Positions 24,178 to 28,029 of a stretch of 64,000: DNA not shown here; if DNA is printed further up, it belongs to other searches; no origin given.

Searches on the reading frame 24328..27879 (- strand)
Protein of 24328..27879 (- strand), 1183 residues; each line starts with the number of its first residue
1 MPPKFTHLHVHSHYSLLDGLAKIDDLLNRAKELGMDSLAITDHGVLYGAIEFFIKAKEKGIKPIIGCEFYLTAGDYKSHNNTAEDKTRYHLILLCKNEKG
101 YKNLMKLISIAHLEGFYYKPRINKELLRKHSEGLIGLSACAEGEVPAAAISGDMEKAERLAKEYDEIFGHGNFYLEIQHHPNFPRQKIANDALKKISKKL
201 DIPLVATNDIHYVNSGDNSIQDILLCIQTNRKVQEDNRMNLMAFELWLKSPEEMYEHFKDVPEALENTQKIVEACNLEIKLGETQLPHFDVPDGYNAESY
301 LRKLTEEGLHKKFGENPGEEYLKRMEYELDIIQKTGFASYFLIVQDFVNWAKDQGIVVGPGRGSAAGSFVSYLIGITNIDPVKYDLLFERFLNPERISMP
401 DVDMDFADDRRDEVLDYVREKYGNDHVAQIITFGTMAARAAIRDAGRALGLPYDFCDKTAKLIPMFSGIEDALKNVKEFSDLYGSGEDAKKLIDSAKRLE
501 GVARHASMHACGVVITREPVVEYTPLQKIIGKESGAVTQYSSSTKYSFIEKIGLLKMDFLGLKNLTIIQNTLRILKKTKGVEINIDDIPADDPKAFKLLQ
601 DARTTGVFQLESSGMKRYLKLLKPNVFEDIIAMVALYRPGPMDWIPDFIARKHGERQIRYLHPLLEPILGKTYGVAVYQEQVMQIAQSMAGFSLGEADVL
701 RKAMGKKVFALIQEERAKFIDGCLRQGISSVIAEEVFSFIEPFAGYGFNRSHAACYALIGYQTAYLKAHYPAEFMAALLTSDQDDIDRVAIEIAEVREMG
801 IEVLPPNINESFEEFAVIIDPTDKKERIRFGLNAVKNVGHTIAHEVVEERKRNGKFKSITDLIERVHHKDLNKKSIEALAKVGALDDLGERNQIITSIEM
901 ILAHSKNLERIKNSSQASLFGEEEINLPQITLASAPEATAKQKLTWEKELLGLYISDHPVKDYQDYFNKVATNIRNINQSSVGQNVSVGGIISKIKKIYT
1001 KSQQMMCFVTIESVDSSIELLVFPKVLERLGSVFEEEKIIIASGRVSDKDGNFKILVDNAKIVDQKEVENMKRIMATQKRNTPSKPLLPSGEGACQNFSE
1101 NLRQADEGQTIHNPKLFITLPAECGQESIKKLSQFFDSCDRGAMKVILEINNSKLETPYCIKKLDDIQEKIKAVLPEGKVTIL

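Call 62: search_protein_families(library=pfam, proteins=[window:24328-27879:-], max_evalue=0.001)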
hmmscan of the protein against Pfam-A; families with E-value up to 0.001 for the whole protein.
window:24328-27879:- (1183 aa): 6 families
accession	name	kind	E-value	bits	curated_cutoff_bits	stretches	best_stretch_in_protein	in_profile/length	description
PF07733.18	DNA_pol3_alpha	-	1.6e-101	339.7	23.9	1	299-561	1-260/260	Bacterial DNA polymerase III alpha NTPase domain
PF17657.6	DNA_pol3_finger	-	2.5e-65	219.3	22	1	564-726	1-165/166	Bacterial DNA polymerase III alpha subunit finger domain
PF02811.25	PHP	-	2.2e-60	204.2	26.4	1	7-180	1-164/164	PHP domain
PF14579.12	HHH_6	-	1.3e-28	99.5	25.6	1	800-892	1-88/90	Helix-hairpin-helix motif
PF01336.31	tRNA_anti-codon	-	5.6e-08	33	27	1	986-1062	1-74/75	OB-fold nucleic acid binding domain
PF12836.13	HHH_3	-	0.00013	22.5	27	1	832-880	16-61/65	Helix-hairpin-helix motif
